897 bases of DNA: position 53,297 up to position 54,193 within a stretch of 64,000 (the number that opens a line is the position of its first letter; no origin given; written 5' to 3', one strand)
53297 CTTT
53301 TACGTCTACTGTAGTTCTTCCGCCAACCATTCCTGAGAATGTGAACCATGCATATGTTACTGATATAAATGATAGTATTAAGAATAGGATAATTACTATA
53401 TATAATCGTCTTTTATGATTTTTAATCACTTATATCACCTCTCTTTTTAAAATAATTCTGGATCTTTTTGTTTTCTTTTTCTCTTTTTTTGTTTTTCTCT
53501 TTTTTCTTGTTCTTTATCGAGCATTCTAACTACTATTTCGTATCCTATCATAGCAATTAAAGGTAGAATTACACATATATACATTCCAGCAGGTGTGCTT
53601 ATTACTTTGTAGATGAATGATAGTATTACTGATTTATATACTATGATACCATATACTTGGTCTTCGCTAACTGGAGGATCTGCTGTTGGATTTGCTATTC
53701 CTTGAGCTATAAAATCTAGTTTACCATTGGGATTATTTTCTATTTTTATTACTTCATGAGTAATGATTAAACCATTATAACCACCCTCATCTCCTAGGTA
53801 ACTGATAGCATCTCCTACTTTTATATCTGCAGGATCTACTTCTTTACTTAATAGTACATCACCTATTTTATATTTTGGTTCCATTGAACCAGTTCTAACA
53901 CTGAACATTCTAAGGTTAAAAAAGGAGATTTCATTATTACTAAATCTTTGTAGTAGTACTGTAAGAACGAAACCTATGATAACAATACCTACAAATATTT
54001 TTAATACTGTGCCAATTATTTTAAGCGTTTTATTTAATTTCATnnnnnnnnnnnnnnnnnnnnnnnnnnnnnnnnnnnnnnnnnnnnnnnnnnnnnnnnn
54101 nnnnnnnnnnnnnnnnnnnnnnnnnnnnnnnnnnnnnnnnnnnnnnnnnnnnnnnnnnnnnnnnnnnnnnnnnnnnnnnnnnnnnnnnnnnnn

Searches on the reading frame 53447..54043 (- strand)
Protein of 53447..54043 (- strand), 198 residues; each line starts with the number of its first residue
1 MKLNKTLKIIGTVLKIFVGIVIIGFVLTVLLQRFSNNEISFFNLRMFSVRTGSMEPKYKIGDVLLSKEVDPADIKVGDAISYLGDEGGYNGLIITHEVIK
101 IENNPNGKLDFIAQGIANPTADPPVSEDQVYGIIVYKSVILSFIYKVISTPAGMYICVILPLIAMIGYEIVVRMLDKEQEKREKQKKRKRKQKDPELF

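Call 3: search_protein_families(library=pfam, proteins=[window:53447-54043:-], max_evalue=1)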
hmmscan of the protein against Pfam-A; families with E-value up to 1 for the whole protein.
window:53447-54043:- (198 aa): 3 families
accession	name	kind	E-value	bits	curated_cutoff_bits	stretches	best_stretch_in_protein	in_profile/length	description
PF13273.12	DUF4064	-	0.02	15.6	32.1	1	3-37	4-38/102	Protein of unknown function (DUF4064)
PF10502.14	Peptidase_S26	-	0.035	14.5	22.9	1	39-81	18-62/168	Signal peptidase, peptidase S26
PF15102.11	TMEM154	-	0.42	10.9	30.3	1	156-194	65-104/153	TMEM154 protein family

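Call 4: search_protein_families(library=ncbifam, proteins=[window:53447-54043:-], max_evalue=1)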
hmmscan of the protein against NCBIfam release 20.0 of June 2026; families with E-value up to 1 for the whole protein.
window:53447-54043:- (198 aa): 5 families
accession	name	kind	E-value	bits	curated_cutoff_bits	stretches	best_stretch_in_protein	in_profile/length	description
TIGR02228.1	sigpep_I_arch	equivalog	1.1e-21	77.3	51.85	1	10-171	3-156/158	signal peptidase I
NF046067.1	SigPepSipWBacil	equivalog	4.5e-18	65.5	190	1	8-193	2-186/189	signal peptidase I SipW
TIGR02227.1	sigpep_I_bact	equivalog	0.00063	19.6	47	1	39-83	15-61/162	signal peptidase I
NF045849.1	ICE_MMCAP2_0565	equivalog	0.0051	16.5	40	1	138-188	7-55/80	Mbov_0395 family pilin-like conjugal transfer protein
NF047566.1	SE1626_fam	equivalog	0.091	12.6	70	1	15-37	6-28/55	SE1626 family protein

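Call 19: find_homologous_proteins(query=window:53447-54043:-, max_evalue=0.001)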
Query window:53447-54043:- (198 aa): 337 proteins with E <= 0.001 among 403 candidates; the best 120 are listed.
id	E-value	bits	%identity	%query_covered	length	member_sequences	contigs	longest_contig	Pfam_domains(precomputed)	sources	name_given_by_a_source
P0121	4.8e-122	423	100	100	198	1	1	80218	-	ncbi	-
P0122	2.3e-79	284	67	96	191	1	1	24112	-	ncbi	-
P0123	2.2e-66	241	61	83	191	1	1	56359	-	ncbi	-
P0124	1.2e-61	226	54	95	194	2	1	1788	-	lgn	-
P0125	2.4e-61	225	54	94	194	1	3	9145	-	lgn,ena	-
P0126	6.6e-61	224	58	92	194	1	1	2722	-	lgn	-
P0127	1.2e-60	223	54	93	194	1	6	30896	-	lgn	-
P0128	1.4e-60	222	57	93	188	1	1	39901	-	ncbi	-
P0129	1.8e-60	222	54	93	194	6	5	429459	-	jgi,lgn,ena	-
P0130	3.3e-60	221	58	91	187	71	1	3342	-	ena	-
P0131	4.4e-60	221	55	93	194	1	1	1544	-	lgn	-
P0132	4.4e-60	221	55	93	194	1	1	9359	-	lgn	-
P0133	5.5e-60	221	55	93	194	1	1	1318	-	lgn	-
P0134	6.0e-60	220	58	83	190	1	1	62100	-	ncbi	-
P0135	6.2e-60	220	55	93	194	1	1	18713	-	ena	-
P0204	1.2e-55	206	54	91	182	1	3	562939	-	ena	-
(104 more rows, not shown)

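Call 27: search_solved_structures(query=A2, max_evalue=0.01, show_alignments=2)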
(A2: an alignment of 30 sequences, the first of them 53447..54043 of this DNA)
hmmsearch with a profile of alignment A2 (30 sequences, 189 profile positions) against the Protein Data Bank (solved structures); distinct sequences matched with E-value up to 0.01: 3.
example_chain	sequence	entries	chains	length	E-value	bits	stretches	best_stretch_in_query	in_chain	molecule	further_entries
7p2q_A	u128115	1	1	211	6.5e-09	38.7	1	47-128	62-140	Signal peptidase complex catalytic subunit SEC11C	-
7p2p_A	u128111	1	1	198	1.1e-08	38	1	48-127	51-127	Signal peptidase complex catalytic subunit SEC11A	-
9rjb_A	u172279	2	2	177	4.4e-08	36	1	48-127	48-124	Signal peptidase complex catalytic subunit SEC11A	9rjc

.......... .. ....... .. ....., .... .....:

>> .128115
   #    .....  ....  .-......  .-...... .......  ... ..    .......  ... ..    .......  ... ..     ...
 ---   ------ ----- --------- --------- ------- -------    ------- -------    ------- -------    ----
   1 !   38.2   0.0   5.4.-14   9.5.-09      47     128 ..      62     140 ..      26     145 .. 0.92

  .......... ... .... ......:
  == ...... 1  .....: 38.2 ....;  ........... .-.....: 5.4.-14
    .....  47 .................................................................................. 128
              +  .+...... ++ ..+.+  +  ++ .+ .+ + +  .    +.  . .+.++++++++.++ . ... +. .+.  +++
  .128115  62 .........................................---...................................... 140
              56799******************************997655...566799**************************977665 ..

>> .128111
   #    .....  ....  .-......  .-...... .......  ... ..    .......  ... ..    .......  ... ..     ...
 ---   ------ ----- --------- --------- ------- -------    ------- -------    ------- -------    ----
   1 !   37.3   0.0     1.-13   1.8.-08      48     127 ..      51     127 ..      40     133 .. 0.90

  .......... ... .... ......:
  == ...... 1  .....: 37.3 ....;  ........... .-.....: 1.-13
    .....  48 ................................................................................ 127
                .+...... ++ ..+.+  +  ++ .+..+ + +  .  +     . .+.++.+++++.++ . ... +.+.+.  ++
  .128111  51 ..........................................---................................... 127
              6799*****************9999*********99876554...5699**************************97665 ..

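Call 28: find_encoding_contigs(protein=P0204, flank=10000, max_places=1)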
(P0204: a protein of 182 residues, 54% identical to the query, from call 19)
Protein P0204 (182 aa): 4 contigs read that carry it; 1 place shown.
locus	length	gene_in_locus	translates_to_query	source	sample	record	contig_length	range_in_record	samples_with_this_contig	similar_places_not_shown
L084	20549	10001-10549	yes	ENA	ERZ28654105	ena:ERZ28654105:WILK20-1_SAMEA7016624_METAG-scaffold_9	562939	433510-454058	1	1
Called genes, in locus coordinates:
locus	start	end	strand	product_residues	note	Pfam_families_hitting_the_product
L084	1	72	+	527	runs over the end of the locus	-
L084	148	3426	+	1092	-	-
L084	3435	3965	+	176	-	-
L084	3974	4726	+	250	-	-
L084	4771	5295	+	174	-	-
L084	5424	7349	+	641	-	-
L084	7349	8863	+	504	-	-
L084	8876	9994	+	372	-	PF09823:DUF2357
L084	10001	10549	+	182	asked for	-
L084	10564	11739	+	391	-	-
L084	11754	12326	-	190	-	-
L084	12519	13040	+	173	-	PF13238:AAA_18 (weak), PF13521:AAA_28 (weak)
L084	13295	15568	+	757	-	PF03477:ATP-cone, PF13597:NRDD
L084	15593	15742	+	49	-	PF13597:NRDD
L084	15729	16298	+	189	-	PF13353:Fer4_12, PF04055:Radical_SAM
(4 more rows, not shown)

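Call 29: find_encoding_contigs(protein=P0129, flank=10000, max_places=1)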
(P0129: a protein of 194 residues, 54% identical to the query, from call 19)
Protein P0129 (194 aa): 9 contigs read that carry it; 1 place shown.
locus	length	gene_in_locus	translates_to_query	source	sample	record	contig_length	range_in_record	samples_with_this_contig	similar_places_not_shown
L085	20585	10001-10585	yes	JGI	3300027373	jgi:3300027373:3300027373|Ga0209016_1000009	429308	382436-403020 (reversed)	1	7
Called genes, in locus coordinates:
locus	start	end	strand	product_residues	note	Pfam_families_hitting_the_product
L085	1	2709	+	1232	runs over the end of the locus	-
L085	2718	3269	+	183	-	-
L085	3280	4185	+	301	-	-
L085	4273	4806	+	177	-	-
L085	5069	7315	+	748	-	PF00717:Peptidase_S24 (weak)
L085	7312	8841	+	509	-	-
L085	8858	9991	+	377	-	PF09823:DUF2357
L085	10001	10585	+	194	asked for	-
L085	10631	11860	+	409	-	-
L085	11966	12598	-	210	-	-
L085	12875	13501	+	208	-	-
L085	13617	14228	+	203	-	PF00440:TetR_N, PF17924:TetR_C_19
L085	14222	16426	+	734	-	PF00664:ABC_membrane, PF00005:ABC_tran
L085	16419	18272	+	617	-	PF06472:ABC_membrane_2 (weak), PF00664:ABC_membrane, PF00005:ABC_tran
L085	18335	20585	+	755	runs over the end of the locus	-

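Call 55: search_protein_families(library=padloc, proteins=[window:53447-54043:-], max_evalue=0.01)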
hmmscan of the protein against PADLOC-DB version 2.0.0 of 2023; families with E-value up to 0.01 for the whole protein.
window:53447-54043:- (198 aa): 0 families
